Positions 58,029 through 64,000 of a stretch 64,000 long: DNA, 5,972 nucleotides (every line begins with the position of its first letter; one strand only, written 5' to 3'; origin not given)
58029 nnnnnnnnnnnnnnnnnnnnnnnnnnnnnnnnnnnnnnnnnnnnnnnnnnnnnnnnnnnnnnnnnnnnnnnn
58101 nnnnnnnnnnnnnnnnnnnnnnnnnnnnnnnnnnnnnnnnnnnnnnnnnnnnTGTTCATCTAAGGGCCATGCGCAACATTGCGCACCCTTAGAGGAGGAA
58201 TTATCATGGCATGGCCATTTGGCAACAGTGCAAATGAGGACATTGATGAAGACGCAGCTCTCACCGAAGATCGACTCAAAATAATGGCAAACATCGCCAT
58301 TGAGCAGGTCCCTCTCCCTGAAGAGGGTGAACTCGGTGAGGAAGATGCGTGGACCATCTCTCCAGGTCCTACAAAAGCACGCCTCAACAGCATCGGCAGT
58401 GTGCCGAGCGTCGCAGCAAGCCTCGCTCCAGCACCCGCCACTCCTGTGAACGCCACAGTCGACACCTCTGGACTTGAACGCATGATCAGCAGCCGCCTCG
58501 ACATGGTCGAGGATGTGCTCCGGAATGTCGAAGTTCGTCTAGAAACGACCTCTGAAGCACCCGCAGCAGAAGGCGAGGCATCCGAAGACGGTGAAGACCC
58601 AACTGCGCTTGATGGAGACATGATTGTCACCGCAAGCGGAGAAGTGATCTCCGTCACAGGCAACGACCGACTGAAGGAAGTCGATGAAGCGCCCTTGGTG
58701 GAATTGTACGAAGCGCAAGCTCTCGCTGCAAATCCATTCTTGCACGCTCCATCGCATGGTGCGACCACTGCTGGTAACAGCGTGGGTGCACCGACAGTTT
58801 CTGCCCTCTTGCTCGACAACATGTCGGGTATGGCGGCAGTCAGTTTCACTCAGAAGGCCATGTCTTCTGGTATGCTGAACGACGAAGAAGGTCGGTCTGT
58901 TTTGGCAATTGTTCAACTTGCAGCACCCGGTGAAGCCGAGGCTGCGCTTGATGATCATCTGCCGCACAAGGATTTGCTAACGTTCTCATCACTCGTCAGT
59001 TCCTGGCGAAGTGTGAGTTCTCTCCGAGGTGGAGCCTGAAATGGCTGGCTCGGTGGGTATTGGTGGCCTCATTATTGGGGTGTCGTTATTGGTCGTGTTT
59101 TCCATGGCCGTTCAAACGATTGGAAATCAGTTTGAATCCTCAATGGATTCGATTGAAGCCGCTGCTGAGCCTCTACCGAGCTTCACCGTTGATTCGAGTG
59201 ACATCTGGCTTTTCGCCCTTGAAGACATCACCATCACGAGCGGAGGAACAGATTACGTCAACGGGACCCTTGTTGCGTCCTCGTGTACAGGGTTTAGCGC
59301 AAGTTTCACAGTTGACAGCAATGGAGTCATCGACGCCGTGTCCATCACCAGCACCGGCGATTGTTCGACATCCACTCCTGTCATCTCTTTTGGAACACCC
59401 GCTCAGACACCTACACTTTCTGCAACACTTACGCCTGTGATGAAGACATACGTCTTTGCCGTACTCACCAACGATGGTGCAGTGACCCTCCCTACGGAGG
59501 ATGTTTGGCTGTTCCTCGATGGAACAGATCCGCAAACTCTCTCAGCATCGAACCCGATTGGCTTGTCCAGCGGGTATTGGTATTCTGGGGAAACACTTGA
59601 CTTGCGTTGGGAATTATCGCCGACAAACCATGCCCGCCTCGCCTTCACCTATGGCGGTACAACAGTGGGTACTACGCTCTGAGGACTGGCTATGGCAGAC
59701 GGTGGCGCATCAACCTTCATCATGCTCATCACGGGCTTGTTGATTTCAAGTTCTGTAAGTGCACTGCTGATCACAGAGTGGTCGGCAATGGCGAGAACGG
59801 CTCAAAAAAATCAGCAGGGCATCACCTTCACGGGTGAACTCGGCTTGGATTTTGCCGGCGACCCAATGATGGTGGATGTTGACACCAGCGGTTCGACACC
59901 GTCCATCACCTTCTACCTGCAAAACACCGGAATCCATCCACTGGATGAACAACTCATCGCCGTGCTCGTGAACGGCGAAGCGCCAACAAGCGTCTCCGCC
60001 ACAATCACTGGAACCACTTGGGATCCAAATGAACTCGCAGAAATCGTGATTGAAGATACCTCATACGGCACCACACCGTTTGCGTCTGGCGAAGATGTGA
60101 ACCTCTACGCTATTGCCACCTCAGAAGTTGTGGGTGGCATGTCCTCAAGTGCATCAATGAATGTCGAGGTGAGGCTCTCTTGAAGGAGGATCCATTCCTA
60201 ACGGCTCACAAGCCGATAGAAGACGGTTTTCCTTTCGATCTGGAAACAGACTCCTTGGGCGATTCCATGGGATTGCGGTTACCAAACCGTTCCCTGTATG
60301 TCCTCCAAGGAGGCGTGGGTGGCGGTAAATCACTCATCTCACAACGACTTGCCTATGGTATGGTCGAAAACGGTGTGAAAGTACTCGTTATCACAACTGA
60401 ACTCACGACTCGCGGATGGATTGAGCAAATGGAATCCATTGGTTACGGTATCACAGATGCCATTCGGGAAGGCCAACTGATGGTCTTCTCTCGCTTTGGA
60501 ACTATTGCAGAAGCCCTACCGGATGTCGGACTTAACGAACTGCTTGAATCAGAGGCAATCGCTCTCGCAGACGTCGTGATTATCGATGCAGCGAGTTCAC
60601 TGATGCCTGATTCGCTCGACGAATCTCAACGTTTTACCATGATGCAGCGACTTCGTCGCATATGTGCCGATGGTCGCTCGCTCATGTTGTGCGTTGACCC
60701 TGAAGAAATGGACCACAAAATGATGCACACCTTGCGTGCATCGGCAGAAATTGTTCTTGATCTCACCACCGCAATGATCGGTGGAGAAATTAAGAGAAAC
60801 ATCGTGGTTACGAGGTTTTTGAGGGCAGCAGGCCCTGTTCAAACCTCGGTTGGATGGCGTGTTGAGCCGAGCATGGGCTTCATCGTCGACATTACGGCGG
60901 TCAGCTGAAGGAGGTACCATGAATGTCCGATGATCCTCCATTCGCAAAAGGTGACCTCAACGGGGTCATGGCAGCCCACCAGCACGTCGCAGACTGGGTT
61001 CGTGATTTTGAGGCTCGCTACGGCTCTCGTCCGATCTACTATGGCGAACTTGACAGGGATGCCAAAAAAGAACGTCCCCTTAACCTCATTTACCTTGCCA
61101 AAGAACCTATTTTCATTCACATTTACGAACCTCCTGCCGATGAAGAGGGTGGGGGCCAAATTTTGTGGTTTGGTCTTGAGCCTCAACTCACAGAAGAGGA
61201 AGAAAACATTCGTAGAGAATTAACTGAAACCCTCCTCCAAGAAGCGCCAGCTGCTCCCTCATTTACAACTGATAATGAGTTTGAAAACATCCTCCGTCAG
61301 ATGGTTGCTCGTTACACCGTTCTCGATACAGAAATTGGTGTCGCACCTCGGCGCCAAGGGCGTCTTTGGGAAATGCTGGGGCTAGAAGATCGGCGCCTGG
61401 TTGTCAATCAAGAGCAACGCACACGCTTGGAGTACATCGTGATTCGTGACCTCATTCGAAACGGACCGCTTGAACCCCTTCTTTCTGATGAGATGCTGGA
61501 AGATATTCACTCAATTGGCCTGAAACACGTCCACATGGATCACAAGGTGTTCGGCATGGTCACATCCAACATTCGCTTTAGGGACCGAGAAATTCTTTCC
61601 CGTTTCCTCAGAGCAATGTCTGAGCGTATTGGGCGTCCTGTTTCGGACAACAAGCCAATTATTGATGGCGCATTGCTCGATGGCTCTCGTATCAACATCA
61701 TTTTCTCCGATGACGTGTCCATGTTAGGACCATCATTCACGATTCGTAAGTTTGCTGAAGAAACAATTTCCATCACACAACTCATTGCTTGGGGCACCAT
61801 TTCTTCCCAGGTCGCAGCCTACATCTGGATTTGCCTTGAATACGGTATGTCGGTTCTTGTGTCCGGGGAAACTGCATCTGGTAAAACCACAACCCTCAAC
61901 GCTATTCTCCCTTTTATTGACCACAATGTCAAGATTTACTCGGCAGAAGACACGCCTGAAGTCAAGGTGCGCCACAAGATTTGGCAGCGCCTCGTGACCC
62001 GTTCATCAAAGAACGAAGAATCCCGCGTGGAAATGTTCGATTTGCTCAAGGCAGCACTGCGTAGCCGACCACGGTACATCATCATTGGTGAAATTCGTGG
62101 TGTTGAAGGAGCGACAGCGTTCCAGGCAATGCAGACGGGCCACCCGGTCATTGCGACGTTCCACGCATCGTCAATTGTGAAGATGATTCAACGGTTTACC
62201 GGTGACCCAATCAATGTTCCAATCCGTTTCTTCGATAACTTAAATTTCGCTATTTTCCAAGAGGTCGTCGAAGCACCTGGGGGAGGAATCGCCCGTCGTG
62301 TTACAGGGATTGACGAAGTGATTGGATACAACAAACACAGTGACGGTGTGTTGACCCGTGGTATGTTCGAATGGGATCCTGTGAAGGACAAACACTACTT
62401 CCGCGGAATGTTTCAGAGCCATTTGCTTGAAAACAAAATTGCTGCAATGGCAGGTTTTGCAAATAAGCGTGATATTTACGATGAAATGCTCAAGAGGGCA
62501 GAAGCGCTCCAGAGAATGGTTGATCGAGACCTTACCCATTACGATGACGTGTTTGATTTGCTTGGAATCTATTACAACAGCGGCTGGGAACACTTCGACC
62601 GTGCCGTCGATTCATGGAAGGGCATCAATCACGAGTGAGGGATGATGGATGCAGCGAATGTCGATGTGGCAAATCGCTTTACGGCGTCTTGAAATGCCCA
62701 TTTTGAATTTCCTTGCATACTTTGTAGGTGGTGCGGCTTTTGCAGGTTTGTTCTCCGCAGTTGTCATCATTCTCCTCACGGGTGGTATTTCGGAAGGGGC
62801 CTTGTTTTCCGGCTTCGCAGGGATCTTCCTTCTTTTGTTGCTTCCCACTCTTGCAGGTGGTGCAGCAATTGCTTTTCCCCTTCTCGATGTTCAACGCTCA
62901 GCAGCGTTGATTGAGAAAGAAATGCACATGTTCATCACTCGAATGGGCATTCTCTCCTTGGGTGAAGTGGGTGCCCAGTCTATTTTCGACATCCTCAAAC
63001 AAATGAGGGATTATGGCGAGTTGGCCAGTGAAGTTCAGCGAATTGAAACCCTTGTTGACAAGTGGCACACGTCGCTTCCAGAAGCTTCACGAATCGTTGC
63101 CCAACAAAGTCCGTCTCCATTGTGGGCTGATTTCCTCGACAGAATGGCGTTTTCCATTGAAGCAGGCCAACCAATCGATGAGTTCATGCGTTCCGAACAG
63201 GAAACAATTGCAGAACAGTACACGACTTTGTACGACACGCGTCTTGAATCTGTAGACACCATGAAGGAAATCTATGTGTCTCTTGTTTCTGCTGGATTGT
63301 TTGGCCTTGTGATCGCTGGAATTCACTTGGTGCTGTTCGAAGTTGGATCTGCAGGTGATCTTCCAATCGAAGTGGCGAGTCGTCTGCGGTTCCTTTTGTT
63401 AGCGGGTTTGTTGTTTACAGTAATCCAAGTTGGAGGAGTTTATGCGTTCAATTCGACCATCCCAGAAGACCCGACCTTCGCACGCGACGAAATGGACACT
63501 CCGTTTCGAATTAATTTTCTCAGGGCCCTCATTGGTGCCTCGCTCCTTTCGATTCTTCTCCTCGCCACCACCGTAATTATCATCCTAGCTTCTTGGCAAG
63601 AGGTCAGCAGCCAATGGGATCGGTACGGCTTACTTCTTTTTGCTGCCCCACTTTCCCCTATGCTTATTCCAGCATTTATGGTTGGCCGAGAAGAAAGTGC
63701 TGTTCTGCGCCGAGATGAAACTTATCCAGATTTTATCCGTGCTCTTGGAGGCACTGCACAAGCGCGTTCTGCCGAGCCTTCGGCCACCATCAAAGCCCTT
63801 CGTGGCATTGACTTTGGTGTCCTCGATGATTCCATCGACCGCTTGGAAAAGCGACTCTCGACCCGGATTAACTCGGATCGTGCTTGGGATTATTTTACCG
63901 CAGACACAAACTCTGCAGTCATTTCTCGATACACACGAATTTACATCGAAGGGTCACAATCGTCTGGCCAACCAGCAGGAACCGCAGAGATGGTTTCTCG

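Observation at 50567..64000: Archaellum locus extended upstream by a three-gene module of unknown function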

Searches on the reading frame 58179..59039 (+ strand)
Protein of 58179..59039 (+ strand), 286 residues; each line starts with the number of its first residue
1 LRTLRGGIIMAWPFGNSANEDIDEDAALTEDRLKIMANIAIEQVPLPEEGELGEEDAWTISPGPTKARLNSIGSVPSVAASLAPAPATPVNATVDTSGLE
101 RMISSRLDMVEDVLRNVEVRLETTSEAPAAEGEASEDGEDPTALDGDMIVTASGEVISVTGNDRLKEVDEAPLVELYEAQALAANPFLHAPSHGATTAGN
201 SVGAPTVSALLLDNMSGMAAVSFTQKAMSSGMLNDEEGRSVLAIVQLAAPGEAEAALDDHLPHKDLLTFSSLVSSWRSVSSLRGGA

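Call 3: search_protein_families(library=pfam, proteins=[window:58179-59039:+], max_evalue=0.01)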
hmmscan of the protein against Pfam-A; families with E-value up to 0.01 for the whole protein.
window:58179-59039:+ (286 aa): 0 families

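Call 25: search_protein_families(library=ncbifam, proteins=[window:58206-59039:+], max_evalue=1)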
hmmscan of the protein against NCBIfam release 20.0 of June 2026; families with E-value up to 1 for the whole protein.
window:58206-59039:+ (277 aa): 0 families

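Call 46: search_protein_families(library=pfam, proteins=[window:58206-59039:+], max_evalue=10)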
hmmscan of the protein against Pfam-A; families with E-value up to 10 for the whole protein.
window:58206-59039:+ (277 aa): 0 families

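Call 58: search_protein_families(library=pfam, alignment_id=A5, max_evalue=10)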
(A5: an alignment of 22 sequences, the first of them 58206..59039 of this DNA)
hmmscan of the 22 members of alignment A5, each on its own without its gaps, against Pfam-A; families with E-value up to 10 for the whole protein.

A. member 1, window:58206-59039:+ (277 aa): 0 families

B. families by the number of members that match (of 22 scanned): 11 families
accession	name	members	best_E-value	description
PF05377.16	FlaC_arch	8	0.033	Flagella accessory protein C (FlaC)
PF22267.1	MlrA_C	2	0.23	Transcriptional regulator MlrA, C-terminal domain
PF24393.1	Pepco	1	0.0088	Pepco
PF01213.24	CAP_N-CM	1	0.024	CAP N-terminal conserved motif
PF11083.13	Relaxase_C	1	0.031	C-terminal helical hairpin domain from relaxase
PF01137.26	RTC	1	0.083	RNA 3'-terminal phosphate cyclase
PF09999.14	DUF2240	1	0.086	Uncharacterized protein conserved in archaea (DUF2240)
PF24362.2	DUF7518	1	0.09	Family of unknown function (DUF7518)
PF03475.19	YiiM_3-alpha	1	0.096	YiiM-like, 3-alpha helix domain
PF23394.1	DUF7102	1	0.16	Domain of unknown function (DUF7102)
PF02482.25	Ribosomal_S30AE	1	0.23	Sigma 54 modulation protein / S30EA ribosomal protein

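Call 79: search_solved_structures(query=A5, max_evalue=10)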
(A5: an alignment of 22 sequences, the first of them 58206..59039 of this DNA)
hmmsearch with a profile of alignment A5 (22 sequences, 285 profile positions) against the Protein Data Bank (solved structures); distinct sequences matched with E-value up to 10: 2.
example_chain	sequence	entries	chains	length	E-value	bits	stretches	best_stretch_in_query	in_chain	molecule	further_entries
6yba_Q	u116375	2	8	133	0.1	15.2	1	59-121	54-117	Hexon-interlacing protein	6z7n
6fes_A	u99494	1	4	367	0.25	13.9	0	62-109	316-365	D12_BRIC2, a synthetic protein,D12_BRIC2, a synthetic protein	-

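Call 96: search_protein_families(library=ncbifam, alignment_id=A5, max_evalue=10)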
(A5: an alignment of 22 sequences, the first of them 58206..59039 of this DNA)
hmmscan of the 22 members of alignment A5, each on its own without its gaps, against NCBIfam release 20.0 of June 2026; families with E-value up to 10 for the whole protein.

A. member 1, window:58206-59039:+ (277 aa): 0 families

B. families by the number of members that match (of 22 scanned): 6 families
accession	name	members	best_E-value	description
NF008332.0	PRK11115.1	1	0.036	phosphate signaling complex protein PhoU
NF006836.0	PRK09357.1-1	1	0.05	dihydroorotase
NF002635.0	PRK02304.1-4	1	0.11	adenine phosphoribosyltransferase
TIGR02246.1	TIGR02246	1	0.14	SgcJ/EcaC family oxidoreductase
NF053565.1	Gins23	1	0.15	DNA replication protein Gins23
TIGR01332.1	cyt_b559_alpha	1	0.16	cytochrome b559 subunit alpha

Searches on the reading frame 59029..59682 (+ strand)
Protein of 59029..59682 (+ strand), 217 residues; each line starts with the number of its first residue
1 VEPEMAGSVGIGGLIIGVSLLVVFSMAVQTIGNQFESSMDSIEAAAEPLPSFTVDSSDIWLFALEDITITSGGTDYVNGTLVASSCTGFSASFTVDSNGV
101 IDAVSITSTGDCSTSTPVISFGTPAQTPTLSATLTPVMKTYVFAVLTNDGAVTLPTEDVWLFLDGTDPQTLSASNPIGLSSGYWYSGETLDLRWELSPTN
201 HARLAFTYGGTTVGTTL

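Call 3: search_protein_families(library=pfam, proteins=[window:59029-59682:+], max_evalue=0.01)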
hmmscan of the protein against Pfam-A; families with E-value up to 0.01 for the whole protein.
window:59029-59682:+ (217 aa): 0 families

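Call 25: search_protein_families(library=ncbifam, proteins=[window:59029-59682:+], max_evalue=1)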
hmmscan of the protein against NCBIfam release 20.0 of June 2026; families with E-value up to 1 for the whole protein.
window:59029-59682:+ (217 aa): 1 family
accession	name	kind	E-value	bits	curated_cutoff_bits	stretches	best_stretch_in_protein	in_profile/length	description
NF052590.1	ArlF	equivalog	0.0001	22.5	110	1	141-203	66-128/137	archaellum stator protein ArlF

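Call 46: search_protein_families(library=pfam, proteins=[window:59029-59682:+], max_evalue=10)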
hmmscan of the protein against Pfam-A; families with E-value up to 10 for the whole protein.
window:59029-59682:+ (217 aa): 0 families

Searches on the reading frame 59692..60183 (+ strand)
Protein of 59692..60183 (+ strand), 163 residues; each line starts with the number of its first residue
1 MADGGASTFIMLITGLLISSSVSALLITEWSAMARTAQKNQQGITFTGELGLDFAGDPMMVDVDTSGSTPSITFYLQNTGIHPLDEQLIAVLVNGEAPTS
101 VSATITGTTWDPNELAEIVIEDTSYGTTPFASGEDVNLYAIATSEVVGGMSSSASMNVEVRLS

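Call 3: search_protein_families(library=pfam, proteins=[window:59692-60183:+], max_evalue=0.01)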
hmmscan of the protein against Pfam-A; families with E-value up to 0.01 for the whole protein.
window:59692-60183:+ (163 aa): 1 family
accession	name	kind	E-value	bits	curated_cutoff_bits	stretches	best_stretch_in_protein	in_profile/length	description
PF01917.21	Arch_flagellin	-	2.2e-08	35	29.5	1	4-137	3-147/162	Archaebacterial flagellin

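Call 25: search_protein_families(library=ncbifam, proteins=[window:59692-60183:+], max_evalue=1)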
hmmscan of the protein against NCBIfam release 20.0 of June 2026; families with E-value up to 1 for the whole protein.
window:59692-60183:+ (163 aa): 3 families
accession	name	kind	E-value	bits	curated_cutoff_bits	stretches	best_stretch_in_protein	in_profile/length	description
NF052591.1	ArlG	equivalog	3.1e-13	50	110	1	1-124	1-127/148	archaellum stator protein ArlG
NF052590.1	ArlF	equivalog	0.00034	20.8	110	1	15-123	15-122/137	archaellum stator protein ArlF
NF058592.1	GxPGS_dom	subfamily_domain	0.011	15.7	45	1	104-131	15-42/65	PGS family Ig-like domain-containing protein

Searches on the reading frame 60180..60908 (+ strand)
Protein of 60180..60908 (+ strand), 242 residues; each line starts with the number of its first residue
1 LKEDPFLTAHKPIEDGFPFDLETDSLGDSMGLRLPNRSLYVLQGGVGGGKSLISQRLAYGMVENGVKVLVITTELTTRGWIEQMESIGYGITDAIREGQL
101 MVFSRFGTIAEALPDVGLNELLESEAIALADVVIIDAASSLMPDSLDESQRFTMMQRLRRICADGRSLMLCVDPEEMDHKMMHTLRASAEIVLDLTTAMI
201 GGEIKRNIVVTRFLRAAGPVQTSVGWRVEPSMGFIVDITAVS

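Call 3: search_protein_families(library=pfam, proteins=[window:60180-60908:+], max_evalue=0.01)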
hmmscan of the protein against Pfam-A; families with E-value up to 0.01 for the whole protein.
window:60180-60908:+ (242 aa): 2 families
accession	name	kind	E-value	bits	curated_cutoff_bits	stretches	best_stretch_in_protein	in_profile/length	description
PF06745.19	ATPase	-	5.3e-12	46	26.6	1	33-211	15-203/231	KaiC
PF00448.28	SRP54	-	0.0028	17.8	22.7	1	39-169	3-119/196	SRP54-type protein, GTPase domain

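Call 25: search_protein_families(library=ncbifam, proteins=[window:60180-60908:+], max_evalue=1)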
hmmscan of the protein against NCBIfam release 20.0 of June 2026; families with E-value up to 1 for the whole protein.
window:60180-60908:+ (242 aa): 15 families
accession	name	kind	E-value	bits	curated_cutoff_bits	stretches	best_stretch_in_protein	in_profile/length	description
NF052589.1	ArlH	equivalog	3.8e-52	177.3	215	1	20-241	3-228/229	archaellum protein ArlH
NF006320.0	PRK08533.1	equivalog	5.7e-45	153.7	215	1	19-242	6-230/230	flagellar accessory protein FlaH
NF004723.0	PRK06067.1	subfamily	9.1e-26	90.8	194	1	33-234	30-233/243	flagellar accessory protein FlaH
NF006799.0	PRK09302.1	equivalog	7.2e-07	28.1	408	1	40-210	276-447/515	circadian clock protein KaiC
TIGR03880.1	KaiC_arch_3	hypoth_equivalog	3.1e-06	26.9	249.45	1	33-171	12-150/224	KaiC domain-containing protein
TIGR03881.1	KaiC_arch_4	hypoth_equivalog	9.1e-06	25.5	247.8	1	33-105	17-89/231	KaiC domain-containing protein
TIGR03877.1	thermo_KaiC_1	hypoth_equivalog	1.4e-05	24.7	307.25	1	34-107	19-92/238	KaiC domain-containing protein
NF008164.0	PRK10917.1-2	equivalog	0.0056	15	785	1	32-166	292-423/704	ATP-dependent DNA helicase RecG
NF005568.0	PRK07239.1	equivalog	0.026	13.5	273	1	61-132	61-132/381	uroporphyrinogen-III synthase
NF010461.0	PRK13886.1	subfamily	0.028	13.8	360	1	41-78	7-44/241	conjugal transfer protein TraL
NF006038.0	PRK08181.1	subfamily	0.034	13.4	317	1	41-76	111-147/271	transposase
NF038214.1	IS21_help_AAA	equivalog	0.046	13.4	200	1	40-74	93-127/232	IS21-like element helper ATPase IstB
NF008165.0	PRK10917.1-3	equivalog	0.056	11.9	711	1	39-84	287-333/692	ATP-dependent DNA helicase RecG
NF008994.0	PRK12337.1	equivalog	0.12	10.8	603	1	32-61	256-286/492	2-phosphoglycerate kinase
TIGR03574.1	selen_PSTK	equivalog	0.21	11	290.5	1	40-76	2-38/249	L-seryl-tRNA(Sec) kinase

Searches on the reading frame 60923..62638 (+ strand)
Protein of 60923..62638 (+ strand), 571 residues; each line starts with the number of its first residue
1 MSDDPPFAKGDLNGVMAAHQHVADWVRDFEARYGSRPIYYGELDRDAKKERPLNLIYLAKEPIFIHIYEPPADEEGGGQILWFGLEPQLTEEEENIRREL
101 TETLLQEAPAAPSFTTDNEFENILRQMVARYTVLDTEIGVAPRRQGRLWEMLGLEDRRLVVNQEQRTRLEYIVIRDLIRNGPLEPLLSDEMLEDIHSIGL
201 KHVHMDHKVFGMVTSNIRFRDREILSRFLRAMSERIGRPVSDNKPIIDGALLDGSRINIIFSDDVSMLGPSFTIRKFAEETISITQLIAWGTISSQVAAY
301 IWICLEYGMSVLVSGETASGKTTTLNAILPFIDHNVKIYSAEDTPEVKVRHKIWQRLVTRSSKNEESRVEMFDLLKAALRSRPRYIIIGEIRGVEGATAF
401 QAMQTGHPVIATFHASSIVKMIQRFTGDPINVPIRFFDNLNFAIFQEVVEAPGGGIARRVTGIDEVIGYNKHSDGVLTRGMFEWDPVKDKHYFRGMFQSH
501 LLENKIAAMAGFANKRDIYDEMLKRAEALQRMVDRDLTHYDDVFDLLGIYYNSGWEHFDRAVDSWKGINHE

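Call 3: search_protein_families(library=pfam, proteins=[window:60923-62638:+], max_evalue=0.01)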
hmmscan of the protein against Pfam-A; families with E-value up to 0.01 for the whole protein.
window:60923-62638:+ (571 aa): 3 families
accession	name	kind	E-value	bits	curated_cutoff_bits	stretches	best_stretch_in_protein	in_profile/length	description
PF00437.27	T2SSE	-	5.9e-37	127.6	24.9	1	180-425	5-255/370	Type II/IV secretion system protein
PF13401.12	AAA_22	-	4.6e-05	24.2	27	1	309-391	6-93/130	AAA domain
PF13191.12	AAA_16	-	0.0079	17.2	32.6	0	309-335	25-51/167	AAA ATPase domain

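Call 25: search_protein_families(library=ncbifam, proteins=[window:60923-62638:+], max_evalue=1)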
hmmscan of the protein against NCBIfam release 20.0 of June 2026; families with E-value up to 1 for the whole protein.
window:60923-62638:+ (571 aa): 23 families
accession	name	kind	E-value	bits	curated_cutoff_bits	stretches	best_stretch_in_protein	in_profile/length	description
NF058587.1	archaellum_moto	equivalog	1.3e-203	677.5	550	1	24-557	2-524/527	archaellum flagellar ATPase motor FlaI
NF053672.1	bindosome_BasE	exception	3.3e-47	161.4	1000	1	170-554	129-511/512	bindosome assembly system ATPase subunit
TIGR03819.1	heli_sec_ATPase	hypoth_equivalog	4.3e-42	144.5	373.15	1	165-424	37-296/340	TadA family conjugal transfer-associated ATPase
TIGR02788.1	VirB11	equivalog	6.8e-32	110.7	249.95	2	296-424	132-261/308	P-type DNA transfer ATPase VirB11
TIGR02782.1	TrbB_P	equivalog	2.3e-28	99.3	304.55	1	225-426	54-253/303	P-type conjugative transfer ATPase TrbB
NF010475.0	PRK13900.1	equivalog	3e-22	79.1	389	2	299-421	151-275/333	type IV secretion system ATPase VirB11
NF010469.0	PRK13894.1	subfamily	7.8e-22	78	508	1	236-426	78-265/320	conjugal transfer ATPase TrbB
NF010407.0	PRK13833.1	subfamily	1.2e-21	77.5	499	1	240-425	77-259/323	conjugal transfer protein TrbB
NF041000.1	ATPase_ComGA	equivalog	6.1e-20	71.3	300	1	307-426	128-243/267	competence type IV pilus ATPase ComGA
TIGR01420.1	pilT_fam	subfamily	1.1e-18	67.6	319.1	1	307-425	122-239/343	PilT/PilU family type 4a pilus ATPase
TIGR02538.1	type_IV_pilB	equivalog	1.2e-15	57.2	675.65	1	306-426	315-430/564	type IV-A pilus assembly ATPase PilB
NF007755.0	PRK10436.1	equivalog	8.7e-15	54.3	617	1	308-426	220-333/465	type II secretion system protein GspE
NF010425.0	PRK13851.1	equivalog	6.5e-14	51.5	461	1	296-422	150-277/344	type IV secretion system protein VirB11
TIGR02533.1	type_II_gspE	equivalog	1.5e-13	50.3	630.25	1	307-425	243-356/486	type II secretion system ATPase GspE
NF053534.1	T4PilAsmATPsTfpB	equivalog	1.1e-11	43.9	850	1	308-425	337-449/584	type IV pilus assembly ATPase TfpB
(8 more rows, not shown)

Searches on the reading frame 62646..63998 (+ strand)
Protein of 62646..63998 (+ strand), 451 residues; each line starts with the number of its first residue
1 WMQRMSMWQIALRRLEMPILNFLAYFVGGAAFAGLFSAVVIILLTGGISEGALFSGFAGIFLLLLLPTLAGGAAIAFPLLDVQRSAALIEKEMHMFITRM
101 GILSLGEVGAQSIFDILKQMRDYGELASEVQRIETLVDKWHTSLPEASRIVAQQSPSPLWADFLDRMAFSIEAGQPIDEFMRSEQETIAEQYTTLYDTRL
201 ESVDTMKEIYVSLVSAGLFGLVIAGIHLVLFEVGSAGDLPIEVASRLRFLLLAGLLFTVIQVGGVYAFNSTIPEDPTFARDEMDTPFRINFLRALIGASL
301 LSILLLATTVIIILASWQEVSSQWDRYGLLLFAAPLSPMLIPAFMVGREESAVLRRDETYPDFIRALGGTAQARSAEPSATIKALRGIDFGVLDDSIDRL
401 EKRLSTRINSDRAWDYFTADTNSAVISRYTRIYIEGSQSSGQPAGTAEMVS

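Call 25: search_protein_families(library=ncbifam, proteins=[window:62646-63998:+], max_evalue=1)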
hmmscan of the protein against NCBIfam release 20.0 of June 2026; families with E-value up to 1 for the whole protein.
window:62646-63998:+ (451 aa): 4 families
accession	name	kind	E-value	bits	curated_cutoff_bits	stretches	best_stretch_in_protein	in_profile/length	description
NF004704.2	PRK06041.1-2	equivalog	2.9e-100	336.5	550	1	32-451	19-424/555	archaellar assembly protein ArlJ/FlaJ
NF004705.1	PRK06041.1-3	equivalog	6.4e-39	134.2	400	1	95-451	9-337/465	archaellar assembly protein ArlJ/FlaJ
NF004703.2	PRK06041.1-1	equivalog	8.7e-35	120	570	1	87-451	34-375/525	archaellar assembly protein ArlJ/FlaJ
NF046075.1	UpsF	equivalog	0.00012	21.1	400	1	61-213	54-209/484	membrane pilin protein UpsF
